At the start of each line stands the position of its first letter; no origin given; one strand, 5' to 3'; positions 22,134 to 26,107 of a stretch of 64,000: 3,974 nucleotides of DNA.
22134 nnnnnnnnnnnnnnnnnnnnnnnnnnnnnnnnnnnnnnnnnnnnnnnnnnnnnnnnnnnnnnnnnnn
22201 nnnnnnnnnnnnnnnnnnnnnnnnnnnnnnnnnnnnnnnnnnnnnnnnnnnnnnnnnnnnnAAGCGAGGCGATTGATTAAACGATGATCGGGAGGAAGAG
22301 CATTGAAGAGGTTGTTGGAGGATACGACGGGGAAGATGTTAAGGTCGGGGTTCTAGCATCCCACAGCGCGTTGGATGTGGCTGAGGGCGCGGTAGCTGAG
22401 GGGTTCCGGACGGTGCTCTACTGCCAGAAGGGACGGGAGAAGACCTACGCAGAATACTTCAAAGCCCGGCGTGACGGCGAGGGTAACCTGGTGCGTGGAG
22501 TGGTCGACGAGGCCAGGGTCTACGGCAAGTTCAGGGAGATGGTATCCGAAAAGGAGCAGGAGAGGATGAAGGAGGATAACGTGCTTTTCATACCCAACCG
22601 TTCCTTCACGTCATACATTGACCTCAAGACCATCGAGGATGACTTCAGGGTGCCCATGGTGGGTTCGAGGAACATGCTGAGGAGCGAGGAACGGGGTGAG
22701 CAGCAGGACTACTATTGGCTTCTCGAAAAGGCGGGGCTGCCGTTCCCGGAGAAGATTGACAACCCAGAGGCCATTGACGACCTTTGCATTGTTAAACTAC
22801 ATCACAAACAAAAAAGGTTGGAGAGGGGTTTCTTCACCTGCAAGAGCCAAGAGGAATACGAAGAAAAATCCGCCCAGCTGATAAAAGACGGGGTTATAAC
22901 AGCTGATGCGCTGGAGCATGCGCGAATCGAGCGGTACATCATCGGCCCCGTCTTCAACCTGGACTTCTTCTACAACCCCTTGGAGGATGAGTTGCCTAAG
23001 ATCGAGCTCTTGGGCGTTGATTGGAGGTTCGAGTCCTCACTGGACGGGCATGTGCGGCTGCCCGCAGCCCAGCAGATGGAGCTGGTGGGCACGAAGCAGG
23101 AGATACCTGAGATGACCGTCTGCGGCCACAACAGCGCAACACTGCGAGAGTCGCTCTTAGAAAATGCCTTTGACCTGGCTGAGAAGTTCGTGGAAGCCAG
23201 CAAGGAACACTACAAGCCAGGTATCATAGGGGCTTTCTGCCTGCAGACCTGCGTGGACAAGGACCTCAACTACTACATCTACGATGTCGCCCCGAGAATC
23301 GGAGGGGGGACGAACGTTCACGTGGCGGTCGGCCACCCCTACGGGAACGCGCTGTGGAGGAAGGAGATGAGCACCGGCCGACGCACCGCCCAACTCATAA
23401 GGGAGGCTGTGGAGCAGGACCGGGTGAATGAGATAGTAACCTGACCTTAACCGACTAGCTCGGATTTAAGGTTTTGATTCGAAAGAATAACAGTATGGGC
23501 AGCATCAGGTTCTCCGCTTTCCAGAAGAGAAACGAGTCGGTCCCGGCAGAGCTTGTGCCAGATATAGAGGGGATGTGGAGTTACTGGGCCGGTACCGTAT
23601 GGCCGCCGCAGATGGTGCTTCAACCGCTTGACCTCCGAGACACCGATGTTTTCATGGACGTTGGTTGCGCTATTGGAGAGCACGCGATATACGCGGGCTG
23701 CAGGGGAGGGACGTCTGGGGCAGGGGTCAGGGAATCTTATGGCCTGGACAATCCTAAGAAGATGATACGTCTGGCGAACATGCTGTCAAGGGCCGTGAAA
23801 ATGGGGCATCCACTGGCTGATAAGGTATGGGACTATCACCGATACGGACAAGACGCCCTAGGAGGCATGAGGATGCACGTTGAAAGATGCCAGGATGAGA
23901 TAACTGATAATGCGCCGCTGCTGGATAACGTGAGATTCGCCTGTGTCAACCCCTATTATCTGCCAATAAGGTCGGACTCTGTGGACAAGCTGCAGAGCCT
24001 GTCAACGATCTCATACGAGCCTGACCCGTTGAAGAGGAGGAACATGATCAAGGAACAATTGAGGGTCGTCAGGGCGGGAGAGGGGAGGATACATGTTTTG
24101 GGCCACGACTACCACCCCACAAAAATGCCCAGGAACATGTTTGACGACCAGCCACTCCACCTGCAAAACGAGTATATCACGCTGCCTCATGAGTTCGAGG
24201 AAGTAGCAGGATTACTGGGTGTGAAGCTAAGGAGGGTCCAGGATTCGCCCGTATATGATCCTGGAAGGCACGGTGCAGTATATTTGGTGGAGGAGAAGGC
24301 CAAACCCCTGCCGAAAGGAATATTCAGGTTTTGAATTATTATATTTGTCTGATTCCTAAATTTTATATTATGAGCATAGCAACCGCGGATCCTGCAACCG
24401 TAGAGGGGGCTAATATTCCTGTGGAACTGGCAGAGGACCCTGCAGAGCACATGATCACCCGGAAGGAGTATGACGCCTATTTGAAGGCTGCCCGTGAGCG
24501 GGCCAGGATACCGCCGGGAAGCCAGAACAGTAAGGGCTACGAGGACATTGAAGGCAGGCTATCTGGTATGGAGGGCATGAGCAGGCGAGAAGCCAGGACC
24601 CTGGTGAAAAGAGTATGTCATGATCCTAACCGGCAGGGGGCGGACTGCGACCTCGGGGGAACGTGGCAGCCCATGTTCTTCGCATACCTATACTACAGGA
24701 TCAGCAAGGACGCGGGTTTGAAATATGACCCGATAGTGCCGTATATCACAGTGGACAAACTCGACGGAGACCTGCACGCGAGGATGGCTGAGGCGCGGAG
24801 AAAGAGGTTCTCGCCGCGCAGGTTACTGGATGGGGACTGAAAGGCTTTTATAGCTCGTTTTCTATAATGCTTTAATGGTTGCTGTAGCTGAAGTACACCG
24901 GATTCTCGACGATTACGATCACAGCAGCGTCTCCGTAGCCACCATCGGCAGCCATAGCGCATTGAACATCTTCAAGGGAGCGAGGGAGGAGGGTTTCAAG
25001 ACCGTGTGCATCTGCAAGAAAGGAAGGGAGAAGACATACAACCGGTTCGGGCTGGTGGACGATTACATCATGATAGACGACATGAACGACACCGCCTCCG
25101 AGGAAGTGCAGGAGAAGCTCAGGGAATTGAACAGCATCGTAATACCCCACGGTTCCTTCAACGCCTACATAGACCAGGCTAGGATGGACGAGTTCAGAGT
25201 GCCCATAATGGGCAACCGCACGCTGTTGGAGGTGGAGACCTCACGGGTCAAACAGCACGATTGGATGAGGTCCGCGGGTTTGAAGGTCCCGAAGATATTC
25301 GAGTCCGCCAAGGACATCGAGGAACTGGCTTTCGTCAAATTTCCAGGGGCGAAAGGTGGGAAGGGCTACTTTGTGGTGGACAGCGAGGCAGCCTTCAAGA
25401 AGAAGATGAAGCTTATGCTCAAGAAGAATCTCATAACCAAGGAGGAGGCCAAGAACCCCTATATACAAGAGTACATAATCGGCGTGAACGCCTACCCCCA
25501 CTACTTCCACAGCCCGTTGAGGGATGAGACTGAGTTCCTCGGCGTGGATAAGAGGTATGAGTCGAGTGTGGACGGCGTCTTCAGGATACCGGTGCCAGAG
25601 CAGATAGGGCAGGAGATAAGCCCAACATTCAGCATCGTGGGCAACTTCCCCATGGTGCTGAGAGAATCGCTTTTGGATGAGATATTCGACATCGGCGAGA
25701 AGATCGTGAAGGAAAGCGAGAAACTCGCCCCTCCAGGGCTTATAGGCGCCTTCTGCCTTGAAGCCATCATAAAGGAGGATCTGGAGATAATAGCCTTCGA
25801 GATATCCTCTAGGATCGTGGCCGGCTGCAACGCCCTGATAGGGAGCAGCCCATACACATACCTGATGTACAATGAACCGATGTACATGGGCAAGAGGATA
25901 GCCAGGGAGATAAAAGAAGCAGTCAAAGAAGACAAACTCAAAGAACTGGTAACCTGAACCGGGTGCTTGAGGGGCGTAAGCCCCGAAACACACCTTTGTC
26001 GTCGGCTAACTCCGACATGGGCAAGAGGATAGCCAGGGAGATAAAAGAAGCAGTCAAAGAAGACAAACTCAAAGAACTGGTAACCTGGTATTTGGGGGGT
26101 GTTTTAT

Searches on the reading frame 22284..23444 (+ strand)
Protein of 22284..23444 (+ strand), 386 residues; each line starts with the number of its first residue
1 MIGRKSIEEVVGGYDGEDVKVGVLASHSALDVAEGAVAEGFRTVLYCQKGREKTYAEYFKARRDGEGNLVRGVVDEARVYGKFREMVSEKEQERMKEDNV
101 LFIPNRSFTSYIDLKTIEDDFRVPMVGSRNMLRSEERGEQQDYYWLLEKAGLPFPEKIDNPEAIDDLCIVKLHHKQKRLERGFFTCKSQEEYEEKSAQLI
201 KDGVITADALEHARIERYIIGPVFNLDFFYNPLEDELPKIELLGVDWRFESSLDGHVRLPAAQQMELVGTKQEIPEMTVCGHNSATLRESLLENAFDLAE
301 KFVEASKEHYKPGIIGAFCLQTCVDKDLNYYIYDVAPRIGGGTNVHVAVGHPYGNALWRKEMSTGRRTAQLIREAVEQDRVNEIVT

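Call 10: search_protein_families(library=pfam, proteins=[window:22284-23444:+])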
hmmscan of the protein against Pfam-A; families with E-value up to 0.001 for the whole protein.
window:22284-23444:+ (386 aa): 2 families
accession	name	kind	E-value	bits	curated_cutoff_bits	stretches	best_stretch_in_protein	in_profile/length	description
PF06973.17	DUF1297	-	9.2e-73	244.2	23.8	1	191-386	1-188/188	Domain of unknown function (DUF1297)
PF06849.18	DUF1246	-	3.1e-41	140.7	25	1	21-158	1-122/122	Protein of unknown function (DUF1246)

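Call 31: search_protein_families(library=ncbifam, proteins=[window:22284-23444:+], max_evalue=0.01)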
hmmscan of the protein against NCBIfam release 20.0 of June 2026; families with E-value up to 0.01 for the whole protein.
window:22284-23444:+ (386 aa): 7 families
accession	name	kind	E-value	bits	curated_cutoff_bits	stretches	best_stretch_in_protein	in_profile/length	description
NF009780.0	PRK13278.1-5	equivalog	6.7e-90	301.7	556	1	1-386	1-361/361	formate--phosphoribosylaminoimidazolecarboxamide ligase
NF009783.0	PRK13278.2-4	equivalog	1.6e-81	274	590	1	4-386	2-356/356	formate--phosphoribosylaminoimidazolecarboxamide ligase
NF009781.0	PRK13278.1-6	subfamily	6.9e-57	192.9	603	1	1-385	1-355/356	formate--phosphoribosylaminoimidazolecarboxamide ligase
NF009778.0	PRK13278.1-1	equivalog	2.7e-53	181.2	570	1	21-386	22-356/356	formate--phosphoribosylaminoimidazolecarboxamide ligase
NF009779.0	PRK13278.1-3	equivalog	2.4e-52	178.1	580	1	19-386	3-333/333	formate--phosphoribosylaminoimidazolecarboxamide ligase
NF009782.0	PRK13278.2-1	equivalog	3.2e-34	118.6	482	2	86-386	46-310/310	formate--phosphoribosylaminoimidazolecarboxamide ligase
NF009403.0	PRK12767.1-2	equivalog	0.00044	19.5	286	1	301-373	256-326/342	carbamoyl phosphate synthase-like protein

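Call 37: search_solved_structures(query=window:22284-23444:+, max_evalue=0.00001)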
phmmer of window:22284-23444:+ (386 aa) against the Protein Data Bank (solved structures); distinct sequences matched with E-value up to 0.00001: 3.
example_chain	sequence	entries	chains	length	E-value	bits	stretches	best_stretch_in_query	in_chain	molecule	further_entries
2r7k_A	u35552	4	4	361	1.8e-66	227.9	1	1-385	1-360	5-formaminoimidazole-4-carboxamide-1-(beta)-D-ribofuranosyl 5'-monophosphate synthetase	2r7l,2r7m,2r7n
2r84_A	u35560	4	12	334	5.5e-45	157.2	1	91-386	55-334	PurP protein PF1517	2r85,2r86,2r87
2pbz_A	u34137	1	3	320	2.6e-30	108.9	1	21-386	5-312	Hypothetical protein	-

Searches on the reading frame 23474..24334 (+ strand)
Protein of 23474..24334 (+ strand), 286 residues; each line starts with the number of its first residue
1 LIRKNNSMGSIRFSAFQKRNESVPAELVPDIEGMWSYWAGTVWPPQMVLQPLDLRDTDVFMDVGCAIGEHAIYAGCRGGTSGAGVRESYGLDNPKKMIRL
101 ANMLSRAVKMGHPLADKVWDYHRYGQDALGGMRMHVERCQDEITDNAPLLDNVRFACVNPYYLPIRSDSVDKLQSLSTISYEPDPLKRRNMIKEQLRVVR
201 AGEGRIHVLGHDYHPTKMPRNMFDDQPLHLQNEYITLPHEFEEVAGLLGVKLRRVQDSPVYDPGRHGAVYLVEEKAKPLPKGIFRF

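Call 10: search_protein_families(library=pfam, proteins=[window:23474-24334:+])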
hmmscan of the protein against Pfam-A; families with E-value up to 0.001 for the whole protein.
window:23474-24334:+ (286 aa): 0 families

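Call 31: search_protein_families(library=ncbifam, proteins=[window:23474-24334:+], max_evalue=0.01)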
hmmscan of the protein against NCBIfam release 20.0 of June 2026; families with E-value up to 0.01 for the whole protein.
window:23474-24334:+ (286 aa): 1 family
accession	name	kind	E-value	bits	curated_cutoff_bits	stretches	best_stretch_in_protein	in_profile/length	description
NF008823.0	PRK11873.1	subfamily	0.0045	16.5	263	0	150-208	127-181/272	arsenite methyltransferase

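Call 48: search_protein_families(library=pfam, proteins=[window:23474-24334:+], max_evalue=1)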
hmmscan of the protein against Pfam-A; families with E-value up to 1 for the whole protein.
window:23474-24334:+ (286 aa): 3 families
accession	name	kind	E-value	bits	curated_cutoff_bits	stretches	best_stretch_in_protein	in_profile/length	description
PF13649.12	Methyltransf_25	-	0.011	16.8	27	0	136-202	34-96/97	Methyltransferase domain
PF08241.18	Methyltransf_11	-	0.025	15.6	21.2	0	137-202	32-90/95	Methyltransferase domain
PF08123.19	DOT1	-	0.062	13.3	23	1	47-104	33-85/205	Histone methylation protein DOT1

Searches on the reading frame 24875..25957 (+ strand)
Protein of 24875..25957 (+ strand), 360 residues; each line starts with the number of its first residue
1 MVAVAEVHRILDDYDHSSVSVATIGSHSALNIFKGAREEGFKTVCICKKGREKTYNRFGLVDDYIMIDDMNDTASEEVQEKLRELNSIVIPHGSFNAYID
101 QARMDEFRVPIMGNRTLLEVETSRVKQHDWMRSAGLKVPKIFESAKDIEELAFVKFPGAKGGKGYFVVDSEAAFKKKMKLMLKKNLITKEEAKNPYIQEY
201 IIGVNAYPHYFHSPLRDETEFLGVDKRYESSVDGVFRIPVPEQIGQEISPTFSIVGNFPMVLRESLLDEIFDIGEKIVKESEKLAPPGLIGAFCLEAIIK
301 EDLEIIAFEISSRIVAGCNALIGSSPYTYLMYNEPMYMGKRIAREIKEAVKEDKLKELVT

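Call 10: search_protein_families(library=pfam, proteins=[window:24875-25957:+])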
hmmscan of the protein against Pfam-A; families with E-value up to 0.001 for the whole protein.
window:24875-25957:+ (360 aa): 2 families
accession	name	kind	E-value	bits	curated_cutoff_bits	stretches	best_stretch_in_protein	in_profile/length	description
PF06973.17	DUF1297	-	1.4e-74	250.2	23.8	1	174-360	2-188/188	Domain of unknown function (DUF1297)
PF06849.18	DUF1246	-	6.9e-47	158.9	25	1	21-142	1-122/122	Protein of unknown function (DUF1246)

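Call 31: search_protein_families(library=ncbifam, proteins=[window:24875-25957:+], max_evalue=0.01)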
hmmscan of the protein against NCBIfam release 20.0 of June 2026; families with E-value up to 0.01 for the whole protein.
window:24875-25957:+ (360 aa): 6 families
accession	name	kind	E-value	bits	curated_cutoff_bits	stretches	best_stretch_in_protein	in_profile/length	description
NF009783.0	PRK13278.2-4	equivalog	5.4e-147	489.3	590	1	6-359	4-355/356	formate--phosphoribosylaminoimidazolecarboxamide ligase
NF009780.0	PRK13278.1-5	equivalog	2.2e-134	448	556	1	2-360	2-361/361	formate--phosphoribosylaminoimidazolecarboxamide ligase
NF009779.0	PRK13278.1-3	equivalog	2e-99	332.9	580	1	19-360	3-333/333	formate--phosphoribosylaminoimidazolecarboxamide ligase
NF009778.0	PRK13278.1-1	equivalog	2.8e-98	329.2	570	1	18-360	19-356/356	formate--phosphoribosylaminoimidazolecarboxamide ligase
NF009781.0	PRK13278.1-6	subfamily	1.9e-95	319.8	603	1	1-359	1-355/356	formate--phosphoribosylaminoimidazolecarboxamide ligase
NF009782.0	PRK13278.2-1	equivalog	2.4e-52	178.1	482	1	21-360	3-310/310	formate--phosphoribosylaminoimidazolecarboxamide ligase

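Call 38: search_solved_structures(query=window:24875-25957:+, max_evalue=0.00001)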
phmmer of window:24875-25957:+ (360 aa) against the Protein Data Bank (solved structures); distinct sequences matched with E-value up to 0.00001: 3.
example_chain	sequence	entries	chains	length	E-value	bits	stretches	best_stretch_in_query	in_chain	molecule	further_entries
2r7k_A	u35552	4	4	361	2.9e-117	395.2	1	1-359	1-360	5-formaminoimidazole-4-carboxamide-1-(beta)-D-ribofuranosyl 5'-monophosphate synthetase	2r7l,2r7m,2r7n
2r84_A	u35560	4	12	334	2.8e-89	303.2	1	19-360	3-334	PurP protein PF1517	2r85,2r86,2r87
2pbz_A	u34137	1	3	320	9.4e-48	166.7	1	18-360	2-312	Hypothetical protein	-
